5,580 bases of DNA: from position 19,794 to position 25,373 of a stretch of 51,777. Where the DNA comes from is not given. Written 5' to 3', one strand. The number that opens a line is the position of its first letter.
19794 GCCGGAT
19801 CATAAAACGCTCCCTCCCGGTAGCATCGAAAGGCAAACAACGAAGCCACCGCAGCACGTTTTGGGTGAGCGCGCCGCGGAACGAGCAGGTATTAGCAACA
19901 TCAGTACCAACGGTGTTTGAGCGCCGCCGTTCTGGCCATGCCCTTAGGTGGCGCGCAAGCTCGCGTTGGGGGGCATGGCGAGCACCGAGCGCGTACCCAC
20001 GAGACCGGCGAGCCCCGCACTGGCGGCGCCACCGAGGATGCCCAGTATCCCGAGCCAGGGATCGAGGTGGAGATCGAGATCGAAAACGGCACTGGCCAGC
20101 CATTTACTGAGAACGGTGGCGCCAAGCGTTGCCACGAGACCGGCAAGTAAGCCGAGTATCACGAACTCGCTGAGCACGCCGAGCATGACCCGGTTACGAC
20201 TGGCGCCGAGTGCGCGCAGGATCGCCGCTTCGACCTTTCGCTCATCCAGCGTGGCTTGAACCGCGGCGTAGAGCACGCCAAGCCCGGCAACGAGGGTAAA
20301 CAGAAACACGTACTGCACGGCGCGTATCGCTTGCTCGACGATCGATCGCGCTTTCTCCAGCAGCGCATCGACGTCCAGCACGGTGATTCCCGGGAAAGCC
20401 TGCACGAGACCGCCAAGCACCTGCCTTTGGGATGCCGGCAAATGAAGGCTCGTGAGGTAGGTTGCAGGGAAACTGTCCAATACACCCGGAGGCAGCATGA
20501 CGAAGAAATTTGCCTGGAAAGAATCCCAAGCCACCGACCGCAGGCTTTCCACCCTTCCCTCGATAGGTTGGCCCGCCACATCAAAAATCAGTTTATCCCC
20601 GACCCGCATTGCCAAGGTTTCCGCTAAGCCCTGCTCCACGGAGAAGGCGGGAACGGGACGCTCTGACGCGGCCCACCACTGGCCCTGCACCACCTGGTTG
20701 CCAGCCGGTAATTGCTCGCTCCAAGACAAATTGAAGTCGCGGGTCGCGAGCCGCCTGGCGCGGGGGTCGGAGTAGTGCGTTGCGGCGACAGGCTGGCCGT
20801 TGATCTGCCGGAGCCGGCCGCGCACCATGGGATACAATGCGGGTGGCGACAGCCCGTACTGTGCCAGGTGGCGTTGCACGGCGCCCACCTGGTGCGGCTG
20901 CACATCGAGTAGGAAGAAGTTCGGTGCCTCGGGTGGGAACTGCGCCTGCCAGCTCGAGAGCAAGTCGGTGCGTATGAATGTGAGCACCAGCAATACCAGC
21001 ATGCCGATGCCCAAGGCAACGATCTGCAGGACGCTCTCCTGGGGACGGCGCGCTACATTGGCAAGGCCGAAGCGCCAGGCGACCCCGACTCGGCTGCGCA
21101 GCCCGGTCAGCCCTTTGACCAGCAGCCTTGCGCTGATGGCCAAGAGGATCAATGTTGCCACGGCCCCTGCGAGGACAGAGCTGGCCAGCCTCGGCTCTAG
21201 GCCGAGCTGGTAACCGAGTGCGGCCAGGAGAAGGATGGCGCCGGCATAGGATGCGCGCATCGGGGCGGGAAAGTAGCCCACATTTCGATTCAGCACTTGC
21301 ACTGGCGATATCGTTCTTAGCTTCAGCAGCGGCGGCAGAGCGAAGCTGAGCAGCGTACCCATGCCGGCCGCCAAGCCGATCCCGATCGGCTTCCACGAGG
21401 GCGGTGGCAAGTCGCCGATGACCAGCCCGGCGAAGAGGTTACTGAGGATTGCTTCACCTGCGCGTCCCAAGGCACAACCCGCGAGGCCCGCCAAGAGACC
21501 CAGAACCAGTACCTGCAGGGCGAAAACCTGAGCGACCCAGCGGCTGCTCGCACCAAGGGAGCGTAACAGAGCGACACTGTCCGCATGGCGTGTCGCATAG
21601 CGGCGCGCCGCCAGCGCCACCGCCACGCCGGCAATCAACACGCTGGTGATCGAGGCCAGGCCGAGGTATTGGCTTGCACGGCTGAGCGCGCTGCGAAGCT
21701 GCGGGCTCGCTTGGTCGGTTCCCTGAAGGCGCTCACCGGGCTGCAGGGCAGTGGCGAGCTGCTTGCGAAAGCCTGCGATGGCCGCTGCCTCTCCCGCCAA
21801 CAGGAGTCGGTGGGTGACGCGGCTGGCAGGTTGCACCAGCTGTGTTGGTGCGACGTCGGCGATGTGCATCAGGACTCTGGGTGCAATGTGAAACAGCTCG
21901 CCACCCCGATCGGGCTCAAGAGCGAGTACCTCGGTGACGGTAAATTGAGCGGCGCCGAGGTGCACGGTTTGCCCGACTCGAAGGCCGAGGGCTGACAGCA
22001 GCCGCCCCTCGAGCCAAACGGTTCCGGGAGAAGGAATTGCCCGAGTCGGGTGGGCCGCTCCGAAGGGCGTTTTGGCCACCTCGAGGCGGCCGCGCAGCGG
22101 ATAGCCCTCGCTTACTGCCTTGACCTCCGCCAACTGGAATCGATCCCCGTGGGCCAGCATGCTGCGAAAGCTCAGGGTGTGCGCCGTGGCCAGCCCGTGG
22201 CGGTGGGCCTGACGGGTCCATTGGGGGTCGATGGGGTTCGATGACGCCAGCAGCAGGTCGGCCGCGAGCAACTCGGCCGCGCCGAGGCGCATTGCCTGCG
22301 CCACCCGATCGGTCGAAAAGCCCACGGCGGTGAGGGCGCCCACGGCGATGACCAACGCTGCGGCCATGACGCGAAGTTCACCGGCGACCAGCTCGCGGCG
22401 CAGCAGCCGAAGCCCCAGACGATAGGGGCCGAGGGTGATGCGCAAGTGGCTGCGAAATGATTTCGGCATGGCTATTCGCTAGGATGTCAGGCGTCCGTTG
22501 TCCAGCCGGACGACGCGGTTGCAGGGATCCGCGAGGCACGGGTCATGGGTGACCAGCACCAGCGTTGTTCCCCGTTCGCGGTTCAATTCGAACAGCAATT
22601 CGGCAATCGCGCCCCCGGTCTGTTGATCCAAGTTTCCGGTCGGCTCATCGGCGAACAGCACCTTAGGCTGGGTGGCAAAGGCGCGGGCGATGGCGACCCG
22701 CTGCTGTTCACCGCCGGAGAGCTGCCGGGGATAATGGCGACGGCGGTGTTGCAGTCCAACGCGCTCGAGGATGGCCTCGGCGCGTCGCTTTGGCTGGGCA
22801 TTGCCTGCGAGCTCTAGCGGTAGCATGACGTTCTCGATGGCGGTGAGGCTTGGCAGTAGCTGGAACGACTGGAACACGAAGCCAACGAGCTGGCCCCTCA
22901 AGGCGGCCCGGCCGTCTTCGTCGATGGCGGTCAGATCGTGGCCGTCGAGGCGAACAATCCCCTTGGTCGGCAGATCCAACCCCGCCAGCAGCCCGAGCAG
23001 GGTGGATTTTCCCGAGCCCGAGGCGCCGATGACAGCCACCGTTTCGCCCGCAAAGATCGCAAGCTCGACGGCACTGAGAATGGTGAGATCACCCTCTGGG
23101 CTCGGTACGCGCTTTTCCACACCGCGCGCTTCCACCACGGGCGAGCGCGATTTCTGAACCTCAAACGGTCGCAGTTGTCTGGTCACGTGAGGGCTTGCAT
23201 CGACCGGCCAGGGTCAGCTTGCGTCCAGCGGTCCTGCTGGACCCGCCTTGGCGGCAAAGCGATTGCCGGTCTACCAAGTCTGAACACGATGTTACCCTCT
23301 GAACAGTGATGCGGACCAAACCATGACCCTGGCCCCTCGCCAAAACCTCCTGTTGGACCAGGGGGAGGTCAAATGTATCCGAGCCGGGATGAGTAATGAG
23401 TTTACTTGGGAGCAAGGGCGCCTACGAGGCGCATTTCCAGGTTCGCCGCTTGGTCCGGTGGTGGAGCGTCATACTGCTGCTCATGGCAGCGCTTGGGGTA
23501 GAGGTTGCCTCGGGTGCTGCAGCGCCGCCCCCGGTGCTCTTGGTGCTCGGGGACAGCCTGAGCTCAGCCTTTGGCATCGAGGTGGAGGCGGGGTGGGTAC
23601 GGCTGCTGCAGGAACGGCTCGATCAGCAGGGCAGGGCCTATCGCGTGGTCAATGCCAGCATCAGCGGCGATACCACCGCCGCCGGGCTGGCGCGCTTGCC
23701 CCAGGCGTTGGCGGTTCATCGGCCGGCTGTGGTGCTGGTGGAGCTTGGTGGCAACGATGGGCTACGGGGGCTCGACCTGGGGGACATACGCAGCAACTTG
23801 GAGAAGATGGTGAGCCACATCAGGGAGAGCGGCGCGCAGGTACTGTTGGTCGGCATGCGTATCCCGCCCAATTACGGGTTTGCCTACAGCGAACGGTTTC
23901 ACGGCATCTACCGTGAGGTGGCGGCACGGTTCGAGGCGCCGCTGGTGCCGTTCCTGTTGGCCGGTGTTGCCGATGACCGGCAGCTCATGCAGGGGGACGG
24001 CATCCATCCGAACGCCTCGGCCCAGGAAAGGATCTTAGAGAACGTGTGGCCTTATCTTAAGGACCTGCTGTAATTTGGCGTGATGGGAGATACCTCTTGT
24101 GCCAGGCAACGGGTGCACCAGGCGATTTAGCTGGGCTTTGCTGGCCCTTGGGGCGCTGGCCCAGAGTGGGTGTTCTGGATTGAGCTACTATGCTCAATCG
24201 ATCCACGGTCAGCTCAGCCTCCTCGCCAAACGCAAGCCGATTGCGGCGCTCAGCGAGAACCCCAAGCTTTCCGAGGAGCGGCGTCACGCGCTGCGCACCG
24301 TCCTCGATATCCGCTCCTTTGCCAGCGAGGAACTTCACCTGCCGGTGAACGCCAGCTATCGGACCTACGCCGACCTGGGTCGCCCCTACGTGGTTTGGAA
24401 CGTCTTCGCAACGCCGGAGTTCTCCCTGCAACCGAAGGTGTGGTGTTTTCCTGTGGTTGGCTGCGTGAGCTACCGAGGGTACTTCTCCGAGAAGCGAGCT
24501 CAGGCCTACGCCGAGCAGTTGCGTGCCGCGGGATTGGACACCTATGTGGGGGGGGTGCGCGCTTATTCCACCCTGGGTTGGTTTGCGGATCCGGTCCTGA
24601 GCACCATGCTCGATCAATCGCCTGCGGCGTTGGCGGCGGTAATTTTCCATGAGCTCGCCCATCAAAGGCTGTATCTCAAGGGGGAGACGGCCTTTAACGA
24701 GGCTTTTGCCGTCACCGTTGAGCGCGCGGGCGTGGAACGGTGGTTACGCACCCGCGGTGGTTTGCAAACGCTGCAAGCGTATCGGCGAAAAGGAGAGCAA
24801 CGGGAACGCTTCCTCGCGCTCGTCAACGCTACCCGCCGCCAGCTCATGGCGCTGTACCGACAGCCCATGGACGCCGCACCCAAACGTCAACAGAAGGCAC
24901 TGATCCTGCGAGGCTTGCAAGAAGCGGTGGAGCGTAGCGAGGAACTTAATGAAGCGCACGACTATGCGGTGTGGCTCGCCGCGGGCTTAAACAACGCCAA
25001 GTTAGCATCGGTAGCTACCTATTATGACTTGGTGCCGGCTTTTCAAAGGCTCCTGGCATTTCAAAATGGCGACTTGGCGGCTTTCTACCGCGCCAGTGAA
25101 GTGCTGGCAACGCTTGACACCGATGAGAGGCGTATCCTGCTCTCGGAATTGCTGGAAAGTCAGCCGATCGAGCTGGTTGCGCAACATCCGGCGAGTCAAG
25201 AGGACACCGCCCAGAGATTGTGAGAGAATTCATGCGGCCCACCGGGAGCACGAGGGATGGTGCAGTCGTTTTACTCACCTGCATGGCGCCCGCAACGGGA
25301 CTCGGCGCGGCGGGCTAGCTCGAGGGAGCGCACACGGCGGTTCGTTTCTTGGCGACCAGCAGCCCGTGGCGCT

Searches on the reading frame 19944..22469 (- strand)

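Call 77: search_protein_families(library=pfam, proteins=[window:19944-22469:-], max_evalue=0.00001)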
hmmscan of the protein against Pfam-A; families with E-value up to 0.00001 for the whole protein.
window:19944-22469:- (841 aa): 1 family
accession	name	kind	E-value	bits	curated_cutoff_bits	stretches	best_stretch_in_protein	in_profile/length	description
PF02687.27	FtsX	-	1.9e-22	80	25.5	2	721-834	3-120/120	FtsX-like permease C-terminal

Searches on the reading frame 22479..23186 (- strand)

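Call 77: search_protein_families(library=pfam, proteins=[window:22479-23186:-], max_evalue=0.00001)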
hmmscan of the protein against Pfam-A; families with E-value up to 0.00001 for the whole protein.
window:22479-23186:- (235 aa): 2 families
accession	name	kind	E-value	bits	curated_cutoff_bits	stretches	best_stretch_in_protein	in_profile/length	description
PF00005.33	ABC_tran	-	5.3e-36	124.7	25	1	38-183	2-136/137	ABC transporter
PF13304.12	AAA_21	-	3.2e-07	31.1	27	0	145-218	227-302/304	AAA domain, putative AbiEii toxin, Type IV TA system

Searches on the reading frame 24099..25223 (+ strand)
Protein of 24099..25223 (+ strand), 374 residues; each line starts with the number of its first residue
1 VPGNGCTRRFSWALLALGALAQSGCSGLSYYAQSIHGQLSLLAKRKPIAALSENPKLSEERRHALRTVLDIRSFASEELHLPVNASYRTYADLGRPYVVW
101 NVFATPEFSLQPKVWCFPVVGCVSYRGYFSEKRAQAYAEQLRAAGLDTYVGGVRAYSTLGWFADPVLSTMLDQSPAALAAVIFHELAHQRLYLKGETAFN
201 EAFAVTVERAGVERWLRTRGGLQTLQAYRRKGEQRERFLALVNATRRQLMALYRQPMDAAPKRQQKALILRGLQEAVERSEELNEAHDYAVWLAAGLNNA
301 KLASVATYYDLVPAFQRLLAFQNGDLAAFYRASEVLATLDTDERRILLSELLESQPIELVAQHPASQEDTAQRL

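Call 77: search_protein_families(library=pfam, proteins=[window:24099-25223:+], max_evalue=0.00001)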
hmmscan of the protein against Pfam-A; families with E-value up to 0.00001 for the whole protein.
window:24099-25223:+ (374 aa): 1 family
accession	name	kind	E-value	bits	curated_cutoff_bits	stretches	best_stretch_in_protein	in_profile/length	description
PF10023.15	Aminopep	-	5.4e-119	397.7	25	1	29-346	1-320/322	Putative aminopeptidase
